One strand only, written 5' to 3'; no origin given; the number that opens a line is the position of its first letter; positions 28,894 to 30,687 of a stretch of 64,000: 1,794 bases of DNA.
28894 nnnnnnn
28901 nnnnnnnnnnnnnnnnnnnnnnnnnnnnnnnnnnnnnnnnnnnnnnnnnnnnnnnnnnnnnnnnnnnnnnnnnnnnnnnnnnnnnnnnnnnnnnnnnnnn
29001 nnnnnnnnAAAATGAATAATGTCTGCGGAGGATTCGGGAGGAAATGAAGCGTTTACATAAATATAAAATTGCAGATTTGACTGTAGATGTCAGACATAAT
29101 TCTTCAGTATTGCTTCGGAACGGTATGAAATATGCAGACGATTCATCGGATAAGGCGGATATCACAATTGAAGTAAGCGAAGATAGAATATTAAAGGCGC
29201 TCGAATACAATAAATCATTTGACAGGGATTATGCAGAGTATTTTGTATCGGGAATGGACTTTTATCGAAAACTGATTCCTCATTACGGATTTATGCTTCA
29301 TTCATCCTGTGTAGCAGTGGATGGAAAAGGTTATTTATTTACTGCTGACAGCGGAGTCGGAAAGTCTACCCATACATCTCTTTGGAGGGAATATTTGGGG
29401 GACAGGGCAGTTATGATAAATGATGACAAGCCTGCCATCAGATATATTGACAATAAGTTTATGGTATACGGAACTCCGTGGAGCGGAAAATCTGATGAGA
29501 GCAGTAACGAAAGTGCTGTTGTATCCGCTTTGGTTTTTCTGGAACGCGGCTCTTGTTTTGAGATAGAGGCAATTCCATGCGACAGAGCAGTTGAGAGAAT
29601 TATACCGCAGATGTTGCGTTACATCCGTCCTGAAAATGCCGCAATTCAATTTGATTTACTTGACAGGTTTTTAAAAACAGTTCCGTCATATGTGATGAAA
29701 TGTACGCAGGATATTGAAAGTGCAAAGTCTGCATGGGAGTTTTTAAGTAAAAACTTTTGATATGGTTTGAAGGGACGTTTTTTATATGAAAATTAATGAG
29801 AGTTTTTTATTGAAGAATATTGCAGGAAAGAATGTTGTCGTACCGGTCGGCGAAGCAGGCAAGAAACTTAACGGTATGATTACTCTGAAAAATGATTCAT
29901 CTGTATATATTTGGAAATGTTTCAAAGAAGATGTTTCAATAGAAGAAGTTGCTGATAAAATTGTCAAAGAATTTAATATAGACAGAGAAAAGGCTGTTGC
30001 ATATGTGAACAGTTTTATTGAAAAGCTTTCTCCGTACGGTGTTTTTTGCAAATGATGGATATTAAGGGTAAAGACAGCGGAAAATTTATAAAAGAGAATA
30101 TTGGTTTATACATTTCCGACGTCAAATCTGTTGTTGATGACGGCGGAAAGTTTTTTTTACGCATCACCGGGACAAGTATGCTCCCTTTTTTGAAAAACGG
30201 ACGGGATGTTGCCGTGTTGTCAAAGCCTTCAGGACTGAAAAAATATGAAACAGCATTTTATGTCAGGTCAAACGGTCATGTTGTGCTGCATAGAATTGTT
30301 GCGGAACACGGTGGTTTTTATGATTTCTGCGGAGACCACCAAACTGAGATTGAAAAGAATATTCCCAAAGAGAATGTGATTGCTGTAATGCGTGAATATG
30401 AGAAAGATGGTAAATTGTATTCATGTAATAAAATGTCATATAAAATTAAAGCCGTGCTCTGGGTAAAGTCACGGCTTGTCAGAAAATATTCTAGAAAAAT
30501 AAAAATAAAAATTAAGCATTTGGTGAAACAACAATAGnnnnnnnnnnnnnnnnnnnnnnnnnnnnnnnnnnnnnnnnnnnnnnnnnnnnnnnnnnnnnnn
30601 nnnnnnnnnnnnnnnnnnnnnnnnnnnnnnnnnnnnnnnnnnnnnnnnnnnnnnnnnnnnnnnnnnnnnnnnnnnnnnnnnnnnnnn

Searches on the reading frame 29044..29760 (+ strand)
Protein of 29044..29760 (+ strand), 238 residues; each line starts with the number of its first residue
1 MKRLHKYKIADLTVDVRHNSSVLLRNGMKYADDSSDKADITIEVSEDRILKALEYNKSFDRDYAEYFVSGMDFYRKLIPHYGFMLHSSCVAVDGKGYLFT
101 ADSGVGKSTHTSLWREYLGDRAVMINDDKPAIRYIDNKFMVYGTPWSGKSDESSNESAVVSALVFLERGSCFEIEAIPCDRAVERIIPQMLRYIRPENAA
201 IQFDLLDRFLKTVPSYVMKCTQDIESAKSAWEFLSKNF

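Call 5: search_protein_families(library=ncbifam, proteins=[window:29044-29760:+], max_evalue=0.01)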
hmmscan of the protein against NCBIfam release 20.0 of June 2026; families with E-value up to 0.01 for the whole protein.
window:29044-29760:+ (238 aa): 2 families
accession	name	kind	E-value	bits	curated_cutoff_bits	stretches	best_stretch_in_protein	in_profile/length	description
TIGR04249.1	SCM_chp_ScmC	equivalog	1.7e-05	24.4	125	1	64-130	107-177/292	SynChlorMet cassette protein ScmC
TIGR00679.1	hpr-ser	equivalog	0.00027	20.3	240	1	84-139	133-186/300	HPr(Ser) kinase/phosphatase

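Call 33: search_protein_families(library=pfam, proteins=[window:29044-29760:+], max_evalue=0.01)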
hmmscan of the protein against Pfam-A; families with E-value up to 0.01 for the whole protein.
window:29044-29760:+ (238 aa): 1 family
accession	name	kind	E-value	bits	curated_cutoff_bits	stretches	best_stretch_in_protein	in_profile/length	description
PF07475.17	Hpr_kinase_C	-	0.0014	18.6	33.3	1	84-140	8-61/171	HPr Serine kinase C-terminal domain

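Call 36: find_homologous_proteins(query=window:29044-29760:+, max_evalue=0.001)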
Query window:29044-29760:+ (238 aa): 7833 proteins with E <= 0.001 among 8000 candidates; the best 120 are listed.
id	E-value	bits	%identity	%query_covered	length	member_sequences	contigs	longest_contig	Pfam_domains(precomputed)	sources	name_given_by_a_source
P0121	7.8e-157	538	100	100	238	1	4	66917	PF27840.1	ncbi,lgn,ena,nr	ncbi:MAG: hypothetical protein IJZ94_04230 [Clostridia bacterium]|nr:hypothetical protein [Clostridi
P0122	2.1e-116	405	75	100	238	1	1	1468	PF27840.1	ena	-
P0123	1.9e-105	370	70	99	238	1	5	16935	PF27840.1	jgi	-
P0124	2.3e-105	369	70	99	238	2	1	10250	PF27840.1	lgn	-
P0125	1.1e-103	364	69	99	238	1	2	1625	PF27840.1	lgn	-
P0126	3.7e-102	359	67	100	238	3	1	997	PF27840.1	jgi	jgi:hypothetical protein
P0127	1.4e-101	357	66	99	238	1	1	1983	PF27840.1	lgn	-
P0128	1.5e-100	354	66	100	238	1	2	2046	PF27840.1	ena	-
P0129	2.7e-100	353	65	99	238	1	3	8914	PF27840.1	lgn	-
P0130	4.4e-99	349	65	99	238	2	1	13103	PF27840.1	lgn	-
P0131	7.6e-97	341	65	100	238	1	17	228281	PF27840.1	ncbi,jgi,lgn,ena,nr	ncbi:MAG: hypothetical protein E7384_06410 [Ruminococcaceae bacterium]|nr:hypothetical protein [Osci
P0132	2.9e-96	339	63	98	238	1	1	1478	PF27840.1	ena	-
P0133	2.6e-89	317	61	100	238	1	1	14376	PF27840.1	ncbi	-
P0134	3.3e-85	303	59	98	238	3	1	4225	PF27840.1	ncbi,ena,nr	ncbi:MAG: hypothetical protein IJZ90_02910 [Clostridia bacterium]|nr:hypothetical protein [Clostridi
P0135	1.3e-55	206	44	98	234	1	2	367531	PF27840.1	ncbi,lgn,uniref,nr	ncbi:hypothetical protein [Acetivibrio cellulolyticus]|uniref:hypothetical protein n=1 Tax=Acetivibr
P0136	1.9e-54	203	44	99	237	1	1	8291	PF27840.1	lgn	-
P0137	4.5e-53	198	43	96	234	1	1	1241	PF27840.1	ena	-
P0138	7.1e-53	198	43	96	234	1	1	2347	PF27840.1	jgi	jgi:hypothetical protein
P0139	8.5e-53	197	43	97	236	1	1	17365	PF27840.1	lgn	-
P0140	9.6e-53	197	43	96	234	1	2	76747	PF27840.1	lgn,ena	-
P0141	1.2e-52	197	41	96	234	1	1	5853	PF27840.1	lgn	-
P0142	2.7e-52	196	43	97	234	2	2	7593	PF27840.1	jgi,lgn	jgi:hypothetical protein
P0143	3.3e-52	195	44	92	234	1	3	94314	PF27840.1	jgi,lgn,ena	-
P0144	1.2e-51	194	45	97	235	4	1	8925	PF27840.1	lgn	-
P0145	2.6e-51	192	42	97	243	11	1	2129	PF27840.1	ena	-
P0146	4.7e-51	192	42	97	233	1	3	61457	PF27840.1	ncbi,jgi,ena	-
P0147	5.0e-51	191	42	98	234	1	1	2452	PF27840.1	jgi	jgi:hypothetical protein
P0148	1.2e-50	190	41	96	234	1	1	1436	PF27840.1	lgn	-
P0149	1.4e-50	190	43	96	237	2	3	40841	PF27840.1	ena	-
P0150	1.5e-50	190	43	95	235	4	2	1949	PF27840.1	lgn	-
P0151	1.9e-50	190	42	98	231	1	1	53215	PF27840.1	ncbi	-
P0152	2.2e-50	189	41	97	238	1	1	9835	PF27840.1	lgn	-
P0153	2.3e-50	189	42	96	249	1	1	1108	PF27840.1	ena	-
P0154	2.6e-50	189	44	91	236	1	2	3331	PF27840.1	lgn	-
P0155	5.3e-50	188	41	97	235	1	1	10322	PF27840.1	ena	-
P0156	5.7e-50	188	40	97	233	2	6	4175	PF27840.1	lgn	-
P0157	8.8e-50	187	40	96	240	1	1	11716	PF27840.1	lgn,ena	-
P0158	8.8e-50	187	42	96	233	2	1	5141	PF27840.1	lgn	-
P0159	9.0e-50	187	43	97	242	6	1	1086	PF27840.1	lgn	-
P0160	9.4e-50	187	42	97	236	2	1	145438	PF27840.1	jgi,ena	-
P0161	1.3e-49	187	41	97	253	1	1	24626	PF27840.1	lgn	-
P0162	2.8e-49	186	43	98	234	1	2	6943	PF27840.1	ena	-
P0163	3.1e-49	186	44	97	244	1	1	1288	PF27840.1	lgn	-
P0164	3.8e-49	185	43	91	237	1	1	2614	PF27840.1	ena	-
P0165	4.6e-49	185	42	97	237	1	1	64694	PF27840.1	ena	-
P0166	5.5e-49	185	41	98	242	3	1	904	PF27840.1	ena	-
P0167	6.0e-49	185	40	97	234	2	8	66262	PF27840.1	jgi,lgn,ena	-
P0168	1.0e-48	184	44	91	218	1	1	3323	PF27840.1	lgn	-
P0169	1.1e-48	184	41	96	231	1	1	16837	PF27840.1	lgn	-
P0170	1.4e-48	183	45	96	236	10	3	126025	PF27840.1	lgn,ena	-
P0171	1.5e-48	183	42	96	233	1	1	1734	PF27840.1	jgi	jgi:hypothetical protein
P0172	1.5e-48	183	43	97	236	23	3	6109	PF27840.1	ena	-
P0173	1.9e-48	183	42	97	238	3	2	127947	PF27840.1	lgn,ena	-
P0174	2.0e-48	183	42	97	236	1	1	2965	PF27840.1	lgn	-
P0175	2.1e-48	183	39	97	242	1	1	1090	PF27840.1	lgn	-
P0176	2.7e-48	183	40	97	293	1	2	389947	PF27840.1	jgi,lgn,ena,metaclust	metaclust:\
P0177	3.4e-48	182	40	98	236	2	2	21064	PF27840.1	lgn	-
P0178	3.7e-48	182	45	96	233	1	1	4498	PF27840.1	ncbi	-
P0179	3.7e-48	182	42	97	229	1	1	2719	PF27840.1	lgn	-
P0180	4.2e-48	182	43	90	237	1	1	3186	PF27840.1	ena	-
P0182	5.1e-48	182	38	97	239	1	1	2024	PF27840.1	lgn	-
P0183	5.8e-48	181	41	98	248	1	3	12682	PF27840.1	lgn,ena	-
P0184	6.1e-48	181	42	97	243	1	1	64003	PF27840.1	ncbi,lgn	-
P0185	8.4e-48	181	42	97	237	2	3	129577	PF27840.1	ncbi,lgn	-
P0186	8.9e-48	181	41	97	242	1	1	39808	PF27840.1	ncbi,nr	ncbi:MAG: hypothetical protein Q8865_04160 [Bacillota bacterium]|nr:hypothetical protein [Bacillota 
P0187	1.0e-47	181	42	96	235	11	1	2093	PF27840.1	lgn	-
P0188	1.3e-47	180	43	96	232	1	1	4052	PF27840.1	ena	-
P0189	1.3e-47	180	43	90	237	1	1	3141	PF27840.1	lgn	-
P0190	1.4e-47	180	42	98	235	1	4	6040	PF27840.1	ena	-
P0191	1.7e-47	180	40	97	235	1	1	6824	PF27840.1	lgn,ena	-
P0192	1.8e-47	180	44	90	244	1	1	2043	PF27840.1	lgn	-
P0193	1.9e-47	180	41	97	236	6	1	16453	PF27840.1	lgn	-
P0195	2.0e-47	180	39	97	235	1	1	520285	PF27840.1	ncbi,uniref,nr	ncbi:hypothetical protein [Desulfosporosinus sp. FKA]|uniref:hypothetical protein n=1 Tax=Desulfospo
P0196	2.1e-47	180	43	97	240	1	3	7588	PF27840.1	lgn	-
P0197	2.4e-47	179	42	97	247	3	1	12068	PF27840.1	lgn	-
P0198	2.7e-47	179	43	98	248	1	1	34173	PF27840.1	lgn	-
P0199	3.7e-47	179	38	98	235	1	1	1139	PF27840.1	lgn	-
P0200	3.8e-47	179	40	97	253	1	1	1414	PF27840.1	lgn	-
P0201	4.1e-47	179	41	97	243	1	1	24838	PF27840.1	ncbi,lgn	-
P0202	4.3e-47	179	42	90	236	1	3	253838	PF27840.1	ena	-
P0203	4.8e-47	178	41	97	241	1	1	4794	PF27840.1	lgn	-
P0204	4.9e-47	178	41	98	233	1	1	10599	PF27840.1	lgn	-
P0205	5.1e-47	178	39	98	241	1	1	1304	PF27840.1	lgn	-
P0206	5.2e-47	178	43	85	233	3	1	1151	PF27840.1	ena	-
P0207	5.4e-47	178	40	97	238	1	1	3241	PF27840.1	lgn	-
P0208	5.7e-47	178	40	97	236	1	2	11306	PF27840.1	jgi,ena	-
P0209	6.0e-47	178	43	100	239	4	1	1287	PF27840.1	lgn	-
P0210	6.1e-47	178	40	98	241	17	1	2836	PF27840.1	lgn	-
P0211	6.9e-47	178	43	97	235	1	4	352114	PF27840.1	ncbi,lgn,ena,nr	ncbi:MAG: hypothetical protein IJ412_01900 [Oscillospiraceae bacterium]|nr:hypothetical protein [Osc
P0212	6.9e-47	178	39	96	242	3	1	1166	PF27840.1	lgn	-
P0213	7.4e-47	178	40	95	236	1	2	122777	PF27840.1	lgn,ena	-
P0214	8.4e-47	178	41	97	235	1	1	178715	PF27840.1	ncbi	-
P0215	9.9e-47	177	40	97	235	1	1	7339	PF27840.1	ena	-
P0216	1.0e-46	177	43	96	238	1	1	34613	PF27840.1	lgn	-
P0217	1.1e-46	177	43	89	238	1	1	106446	PF27840.1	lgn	-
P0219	1.2e-46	177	38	97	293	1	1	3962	PF27840.1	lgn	-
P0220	1.3e-46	177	40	98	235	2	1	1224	PF27840.1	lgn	-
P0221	1.3e-46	177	41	98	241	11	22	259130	PF27840.1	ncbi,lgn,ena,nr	ncbi:MAG: hypothetical protein IJA41_01220 [Clostridia bacterium]|nr:hypothetical protein [Clostridi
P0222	1.3e-46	177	37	95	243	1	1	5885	PF27840.1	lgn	-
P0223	1.4e-46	177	40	96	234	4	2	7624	PF27840.1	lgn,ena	-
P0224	1.6e-46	177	42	89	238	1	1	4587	PF27840.1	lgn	-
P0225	1.7e-46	177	38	98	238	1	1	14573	PF27840.1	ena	-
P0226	2.0e-46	176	41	96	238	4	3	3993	PF27840.1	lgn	-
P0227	2.1e-46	176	41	97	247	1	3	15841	PF27840.1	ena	-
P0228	2.1e-46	176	39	97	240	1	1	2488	PF27840.1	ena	-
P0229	2.1e-46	176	40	98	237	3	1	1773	PF27840.1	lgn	-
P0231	2.3e-46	176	40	93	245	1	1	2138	PF27840.1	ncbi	-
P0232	2.4e-46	176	41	96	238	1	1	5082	PF27840.1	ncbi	-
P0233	2.5e-46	176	42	93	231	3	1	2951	PF27840.1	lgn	-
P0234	2.6e-46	176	43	97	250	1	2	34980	PF27840.1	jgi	-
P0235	2.7e-46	176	42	89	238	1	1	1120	PF27840.1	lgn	-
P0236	2.9e-46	176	44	90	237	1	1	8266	PF27840.1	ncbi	-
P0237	3.0e-46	176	40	97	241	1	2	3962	PF27840.1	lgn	-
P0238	3.1e-46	176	41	97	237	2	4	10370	PF27840.1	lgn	-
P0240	3.3e-46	176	42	97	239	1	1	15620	PF27840.1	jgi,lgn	-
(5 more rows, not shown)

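Call 37: find_encoding_contigs(protein=P0135, flank=6000, max_places=1)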
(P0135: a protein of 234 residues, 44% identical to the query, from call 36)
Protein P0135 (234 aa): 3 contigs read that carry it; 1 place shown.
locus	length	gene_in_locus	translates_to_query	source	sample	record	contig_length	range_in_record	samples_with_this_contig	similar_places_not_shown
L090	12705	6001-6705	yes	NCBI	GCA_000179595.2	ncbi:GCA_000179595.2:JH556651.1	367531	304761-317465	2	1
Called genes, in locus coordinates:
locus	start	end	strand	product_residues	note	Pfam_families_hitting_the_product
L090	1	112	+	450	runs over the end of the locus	PF01656:CbiA (faint), PF02881:SRP54_N, PF06414:Zeta_toxin (faint), PF13604:AAA_30 (faint), PF00448:SRP54, PF02978:SRP_SPB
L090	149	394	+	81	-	PF00886:Ribosomal_S16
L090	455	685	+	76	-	PF13083:KH_KhpA-B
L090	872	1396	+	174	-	PF01782:RimM, PF05239:PRC, PF24986:PRC_RimM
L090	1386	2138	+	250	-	PF01746:tRNA_m1G_MT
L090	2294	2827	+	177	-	PF00160:Pro_isomerase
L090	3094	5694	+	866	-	PF09479:Flg_new, PF18998:Flg_new_2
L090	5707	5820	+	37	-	-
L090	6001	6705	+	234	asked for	PF27840:ScmC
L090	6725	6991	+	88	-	PF05402:PqqD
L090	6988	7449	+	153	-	PF00717:Peptidase_S24 (weak)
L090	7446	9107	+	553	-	PF00664:ABC_membrane, PF00005:ABC_tran, PF02463:SMC_N (faint), PF13401:AAA_22 (faint)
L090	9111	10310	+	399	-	PF14907:NTP_transf_5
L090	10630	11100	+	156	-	PF22381:Staph_reg_Sar_Rot, PF12802:MarR_2, PF13463:HTH_27 (weak), PF01047:MarR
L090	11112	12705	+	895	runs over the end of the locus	PF12051:DUF3533, PF12698:ABC2_membrane_3, PF01061:ABC2_membrane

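Call 38: find_encoding_contigs(protein=P0195, flank=6000, max_places=1)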
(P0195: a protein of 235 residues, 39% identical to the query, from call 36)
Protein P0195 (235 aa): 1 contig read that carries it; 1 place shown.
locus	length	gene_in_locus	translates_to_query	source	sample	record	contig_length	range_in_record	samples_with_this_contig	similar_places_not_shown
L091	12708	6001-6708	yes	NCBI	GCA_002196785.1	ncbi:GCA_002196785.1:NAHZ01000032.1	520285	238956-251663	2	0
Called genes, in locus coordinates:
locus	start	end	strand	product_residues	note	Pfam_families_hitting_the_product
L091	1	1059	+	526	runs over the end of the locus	PF02690:Na_Pi_cotrans, PF01895:PhoU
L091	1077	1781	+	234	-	PF03009:GDPD, PF13653:GDPD_2 (weak)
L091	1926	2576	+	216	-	PF01895:PhoU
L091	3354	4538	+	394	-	PF16656:Pur_ac_phosph_N (faint)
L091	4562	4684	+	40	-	-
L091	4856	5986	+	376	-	PF04122:CW_binding_2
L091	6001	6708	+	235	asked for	PF27840:ScmC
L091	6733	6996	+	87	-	PF05402:PqqD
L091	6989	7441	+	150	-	-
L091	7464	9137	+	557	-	PF00664:ABC_membrane, PF00005:ABC_tran, PF13555:AAA_29 (faint), PF02463:SMC_N (weak)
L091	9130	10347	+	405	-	PF14907:NTP_transf_5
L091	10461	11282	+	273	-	PF00657:Lipase_GDSL, PF13472:Lipase_GDSL_2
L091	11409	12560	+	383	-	PF14199:DUF4317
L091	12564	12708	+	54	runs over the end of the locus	-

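Call 42: find_encoding_contigs(protein=P0131, flank=8000, max_places=1)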
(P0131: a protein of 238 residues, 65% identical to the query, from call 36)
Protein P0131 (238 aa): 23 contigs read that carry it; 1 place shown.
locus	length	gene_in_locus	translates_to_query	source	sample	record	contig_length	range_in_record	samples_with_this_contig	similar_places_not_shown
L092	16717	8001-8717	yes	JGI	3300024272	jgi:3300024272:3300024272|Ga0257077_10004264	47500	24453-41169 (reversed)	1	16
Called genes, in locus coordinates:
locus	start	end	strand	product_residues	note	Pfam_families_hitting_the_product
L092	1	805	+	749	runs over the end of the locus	PF17764:PriA_3primeBD, PF00270:DEAD, PF04851:ResIII, PF18319:Zn_ribbon_PriA, PF00271:Helicase_C, PF18074:PriA_C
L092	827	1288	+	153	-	PF01327:Pep_deformylase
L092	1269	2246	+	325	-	PF00551:Formyl_trans_N, PF02911:Formyl_trans_C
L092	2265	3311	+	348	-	PF21016:RlmN_N, PF04055:Radical_SAM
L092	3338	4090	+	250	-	PF00481:PP2C, PF13672:PP2C_2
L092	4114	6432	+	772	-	PF00069:Pkinase, PF07714:PK_Tyr_Ser-Thr, PF03109:ABC1 (weak), PF03793:PASTA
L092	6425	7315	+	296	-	PF16745:RsgA_N, PF03193:RsgA_GTPase, PF00009:GTP_EFTU (faint)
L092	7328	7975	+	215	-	PF00834:Ribul_P_3_epim, PF00215:OMPdecase (faint)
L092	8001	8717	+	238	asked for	PF27840:ScmC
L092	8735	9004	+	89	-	-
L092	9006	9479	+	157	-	PF00717:Peptidase_S24 (weak)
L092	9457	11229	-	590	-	PF05833:NFACT_N, PF05670:NFACT-R_1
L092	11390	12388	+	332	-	-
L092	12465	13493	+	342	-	PF16138:DUF4846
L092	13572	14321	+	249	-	PF08823:PG_binding_2 (weak), PF01471:PG_binding_1, PF07486:Hydrolase_2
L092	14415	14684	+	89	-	PF05402:PqqD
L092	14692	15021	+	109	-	PF00717:Peptidase_S24 (weak)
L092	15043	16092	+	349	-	PF04055:Radical_SAM, PF13353:Fer4_12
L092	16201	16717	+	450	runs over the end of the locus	PF02878:PGM_PMM_I, PF02879:PGM_PMM_II, PF02880:PGM_PMM_III, PF00408:PGM_PMM_IV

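Call 43: find_encoding_contigs(protein=P0211, flank=8000, max_places=1)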
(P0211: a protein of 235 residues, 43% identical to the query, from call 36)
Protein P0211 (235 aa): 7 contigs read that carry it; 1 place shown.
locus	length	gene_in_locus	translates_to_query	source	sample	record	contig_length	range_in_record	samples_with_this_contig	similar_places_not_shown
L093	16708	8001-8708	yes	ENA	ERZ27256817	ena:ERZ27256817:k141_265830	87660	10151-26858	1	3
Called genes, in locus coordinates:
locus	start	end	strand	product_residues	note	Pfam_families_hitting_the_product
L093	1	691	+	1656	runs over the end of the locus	PF17802:SpaA, PF00092:VWA (faint), PF05738:Cna_B (weak)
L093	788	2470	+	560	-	PF17802:SpaA (weak), PF00746:Gram_pos_anchor (weak)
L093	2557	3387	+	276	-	PF04203:Sortase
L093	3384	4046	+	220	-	-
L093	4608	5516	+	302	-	PF16227:DUF4886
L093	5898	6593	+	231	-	PF18978:DUF5714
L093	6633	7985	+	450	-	PF04055:Radical_SAM, PF13353:Fer4_12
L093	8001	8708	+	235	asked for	PF27840:ScmC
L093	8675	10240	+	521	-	PF00501:AMP-binding, PF23562:AMP-binding_C_3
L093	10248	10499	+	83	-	-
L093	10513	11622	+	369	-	-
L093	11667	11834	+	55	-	-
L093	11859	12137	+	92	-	PF05402:PqqD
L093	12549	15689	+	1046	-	PF17132:Glyco_hydro_106 (weak)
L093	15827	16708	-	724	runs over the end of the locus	PF09371:Tex_N, PF22706:Tex_central_region, PF16921:Tex_YqgF, PF14635:HHH_7, PF12836:HHH_3, PF17674:HHH_9, PF00575:S1, PF23459:S1_RRP5, +1 more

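Call 64: find_encoding_contigs(protein=P0221, flank=7000, max_places=2)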
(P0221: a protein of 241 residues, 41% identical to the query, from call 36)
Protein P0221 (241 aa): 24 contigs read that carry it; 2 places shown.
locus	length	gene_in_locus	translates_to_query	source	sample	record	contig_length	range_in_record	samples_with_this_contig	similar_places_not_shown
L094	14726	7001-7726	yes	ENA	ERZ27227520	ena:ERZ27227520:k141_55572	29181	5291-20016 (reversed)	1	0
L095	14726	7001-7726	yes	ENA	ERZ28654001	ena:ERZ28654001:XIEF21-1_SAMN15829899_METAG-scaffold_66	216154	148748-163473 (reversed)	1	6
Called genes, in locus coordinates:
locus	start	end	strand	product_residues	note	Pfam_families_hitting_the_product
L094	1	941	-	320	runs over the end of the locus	PF00528:BPD_transp_1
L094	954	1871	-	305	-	PF00528:BPD_transp_1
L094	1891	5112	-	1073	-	PF01547:SBP_bac_1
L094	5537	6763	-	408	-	PF03952:Enolase_N, PF00113:Enolase_C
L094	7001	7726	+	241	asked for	PF27840:ScmC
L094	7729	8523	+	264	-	PF08032:SpoU_sub_bind, PF00588:SpoU_methylase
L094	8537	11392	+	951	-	-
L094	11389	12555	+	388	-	PF04932:Wzy_C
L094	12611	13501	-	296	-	PF01467:CTP_transf_like (weak), PF06574:FAD_syn, PF01687:Flavokinase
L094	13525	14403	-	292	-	PF01509:TruB_N, PF16198:TruB_C_2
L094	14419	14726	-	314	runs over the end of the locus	PF01368:DHH, PF02272:DHHA1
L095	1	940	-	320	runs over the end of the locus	PF00528:BPD_transp_1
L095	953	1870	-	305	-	PF00528:BPD_transp_1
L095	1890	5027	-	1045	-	PF01547:SBP_bac_1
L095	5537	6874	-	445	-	PF03952:Enolase_N, PF00113:Enolase_C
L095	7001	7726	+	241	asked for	PF27840:ScmC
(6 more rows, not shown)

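Call 78: search_protein_families(library=padloc, proteins=[window:29044-29760:+], max_evalue=0.001)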
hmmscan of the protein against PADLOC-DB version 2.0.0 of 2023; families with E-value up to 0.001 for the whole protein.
window:29044-29760:+ (238 aa): 0 families

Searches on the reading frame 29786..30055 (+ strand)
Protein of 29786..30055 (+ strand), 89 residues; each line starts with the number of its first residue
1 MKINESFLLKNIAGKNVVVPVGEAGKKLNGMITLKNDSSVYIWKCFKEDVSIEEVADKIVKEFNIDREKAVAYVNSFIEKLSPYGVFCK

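Call 4: search_protein_families(library=pfam, proteins=[window:29786-30055:+], max_evalue=0.01)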
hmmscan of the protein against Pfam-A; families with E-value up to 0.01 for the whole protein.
window:29786-30055:+ (89 aa): 1 family
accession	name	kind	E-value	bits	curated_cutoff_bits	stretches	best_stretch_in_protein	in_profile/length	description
PF05402.18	PqqD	-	3.1e-09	37.5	23.4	1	17-82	3-62/67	Coenzyme PQQ synthesis protein D (PqqD)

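Call 5: search_protein_families(library=ncbifam, proteins=[window:29786-30055:+], max_evalue=0.01)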
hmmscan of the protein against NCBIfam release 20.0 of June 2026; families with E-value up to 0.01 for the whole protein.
window:29786-30055:+ (89 aa): 4 families
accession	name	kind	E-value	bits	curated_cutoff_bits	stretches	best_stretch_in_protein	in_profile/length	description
NF033536.1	lasso_PqqD_Bac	exception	2.9e-06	27.4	80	1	41-82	40-81/88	lasso peptide biosynthesis PqqD family chaperone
TIGR04248.1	SCM_PqqD_rel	equivalog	0.0001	22.4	100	1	36-85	30-79/84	SynChlorMet cassette protein ScmD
NF033530.1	lasso_PqqD_Strm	exception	0.00046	20.4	70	1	36-85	27-76/78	lasso peptide biosynthesis PqqD family chaperone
TIGR04302.1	geo_PqqD_fam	equivalog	0.0076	16.7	100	1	30-85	44-98/102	GeoRSP system PqqD family peptide chaperone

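Call 78: search_protein_families(library=padloc, proteins=[window:29786-30055:+], max_evalue=0.001)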
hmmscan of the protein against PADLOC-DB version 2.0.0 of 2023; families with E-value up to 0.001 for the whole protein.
window:29786-30055:+ (89 aa): 0 families

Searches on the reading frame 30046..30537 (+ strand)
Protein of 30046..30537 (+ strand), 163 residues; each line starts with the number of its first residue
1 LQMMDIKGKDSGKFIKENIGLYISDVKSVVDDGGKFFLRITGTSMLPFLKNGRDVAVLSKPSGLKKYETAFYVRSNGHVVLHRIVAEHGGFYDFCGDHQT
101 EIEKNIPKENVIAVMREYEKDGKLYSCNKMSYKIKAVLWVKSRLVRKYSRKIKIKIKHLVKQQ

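Call 4: search_protein_families(library=pfam, proteins=[window:30046-30537:+], max_evalue=0.01)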
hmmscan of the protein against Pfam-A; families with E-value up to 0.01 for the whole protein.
window:30046-30537:+ (163 aa): 1 family
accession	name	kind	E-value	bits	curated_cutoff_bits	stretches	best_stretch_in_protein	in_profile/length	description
PF00717.28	Peptidase_S24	-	0.0011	19.1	23.3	1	25-91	24-89/116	Peptidase S24-like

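Call 5: search_protein_families(library=ncbifam, proteins=[window:30046-30537:+], max_evalue=0.01)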
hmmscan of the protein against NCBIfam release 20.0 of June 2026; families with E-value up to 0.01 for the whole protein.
window:30046-30537:+ (163 aa): 1 family
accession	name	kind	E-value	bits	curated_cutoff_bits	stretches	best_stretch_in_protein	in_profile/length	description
TIGR02228.1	sigpep_I_arch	equivalog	0.00067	19.6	51.85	1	33-116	29-119/158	signal peptidase I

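Call 78: search_protein_families(library=padloc, proteins=[window:30046-30537:+], max_evalue=0.001)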
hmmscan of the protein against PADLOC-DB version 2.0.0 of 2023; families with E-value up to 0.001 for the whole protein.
window:30046-30537:+ (163 aa): 0 families
